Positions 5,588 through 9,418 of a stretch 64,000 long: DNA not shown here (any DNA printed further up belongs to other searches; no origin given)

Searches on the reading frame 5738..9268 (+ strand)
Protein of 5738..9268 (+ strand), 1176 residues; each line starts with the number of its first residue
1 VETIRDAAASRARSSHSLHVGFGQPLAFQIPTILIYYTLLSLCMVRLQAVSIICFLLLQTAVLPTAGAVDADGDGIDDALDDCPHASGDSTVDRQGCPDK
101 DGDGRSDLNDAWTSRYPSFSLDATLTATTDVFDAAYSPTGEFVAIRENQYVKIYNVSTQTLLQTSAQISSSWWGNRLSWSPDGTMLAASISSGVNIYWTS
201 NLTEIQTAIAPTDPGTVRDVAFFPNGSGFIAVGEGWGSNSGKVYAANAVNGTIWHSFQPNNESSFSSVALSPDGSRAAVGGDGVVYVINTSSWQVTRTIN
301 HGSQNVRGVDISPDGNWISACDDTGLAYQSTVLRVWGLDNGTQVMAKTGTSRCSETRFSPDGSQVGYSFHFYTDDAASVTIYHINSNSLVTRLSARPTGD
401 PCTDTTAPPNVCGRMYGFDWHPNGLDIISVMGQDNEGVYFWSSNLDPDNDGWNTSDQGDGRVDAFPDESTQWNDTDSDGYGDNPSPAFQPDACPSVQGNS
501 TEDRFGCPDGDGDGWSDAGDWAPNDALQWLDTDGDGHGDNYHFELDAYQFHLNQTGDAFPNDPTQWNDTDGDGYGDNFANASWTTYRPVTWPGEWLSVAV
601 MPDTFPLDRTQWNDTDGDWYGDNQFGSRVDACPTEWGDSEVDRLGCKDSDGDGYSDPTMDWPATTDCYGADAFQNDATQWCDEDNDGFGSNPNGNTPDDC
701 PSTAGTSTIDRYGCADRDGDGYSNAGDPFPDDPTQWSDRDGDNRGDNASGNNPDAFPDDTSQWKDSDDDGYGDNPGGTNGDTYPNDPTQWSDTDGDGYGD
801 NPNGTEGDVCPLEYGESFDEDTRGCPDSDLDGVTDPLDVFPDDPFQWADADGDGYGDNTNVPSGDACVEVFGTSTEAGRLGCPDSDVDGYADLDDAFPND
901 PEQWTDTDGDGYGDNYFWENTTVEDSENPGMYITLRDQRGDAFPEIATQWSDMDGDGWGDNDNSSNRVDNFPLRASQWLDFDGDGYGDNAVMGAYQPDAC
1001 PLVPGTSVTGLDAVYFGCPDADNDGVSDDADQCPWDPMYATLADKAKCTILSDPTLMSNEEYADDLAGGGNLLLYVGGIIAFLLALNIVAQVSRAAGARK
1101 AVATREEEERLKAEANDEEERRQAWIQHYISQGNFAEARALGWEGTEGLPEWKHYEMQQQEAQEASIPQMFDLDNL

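Call 93: search_protein_families(library=pfam, proteins=[window:5738-9268:+], max_evalue=0.0001)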
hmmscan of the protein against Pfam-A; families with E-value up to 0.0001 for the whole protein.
window:5738-9268:+ (1176 aa): 8 families
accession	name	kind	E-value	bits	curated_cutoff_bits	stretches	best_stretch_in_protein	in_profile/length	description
PF25174.1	Beta-prop_THOC3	-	9.4e-20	71.2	305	1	128-365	46-269/272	THOC3 beta-propeller domain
PF23414.1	Beta-prop_EML_2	-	5.3e-12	46.1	90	1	216-322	41-143/266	Echinoderm microtubule-associated protein second beta-propeller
PF00400.38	WD40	-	3.3e-11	43.7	27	0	295-323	3-32/39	WD domain, G-beta repeat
PF24817.1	WD40_WDHD1_1st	-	3e-10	40.2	109.9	0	131-222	181-273/291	WDHD1 first WD40 domain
PF24814.1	WD40_Prp19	-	3.5e-09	36.5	320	1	128-320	91-277/281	Prp19 WD40 domain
PF23389.1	Beta-prop_WDR19_1st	-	4.7e-07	29.6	27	0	260-325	257-325/325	WDR19 first beta-propeller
PF24807.1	WD40_CDC20-Fz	-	2.1e-06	27.7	200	0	242-324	30-112/292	CDC20/Fizzy WD40 domain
PF12894.13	ANAPC4_WD40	-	3.1e-05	24.6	22.9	0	135-194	2-61/91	Anaphase-promoting complex subunit 4 WD40 domain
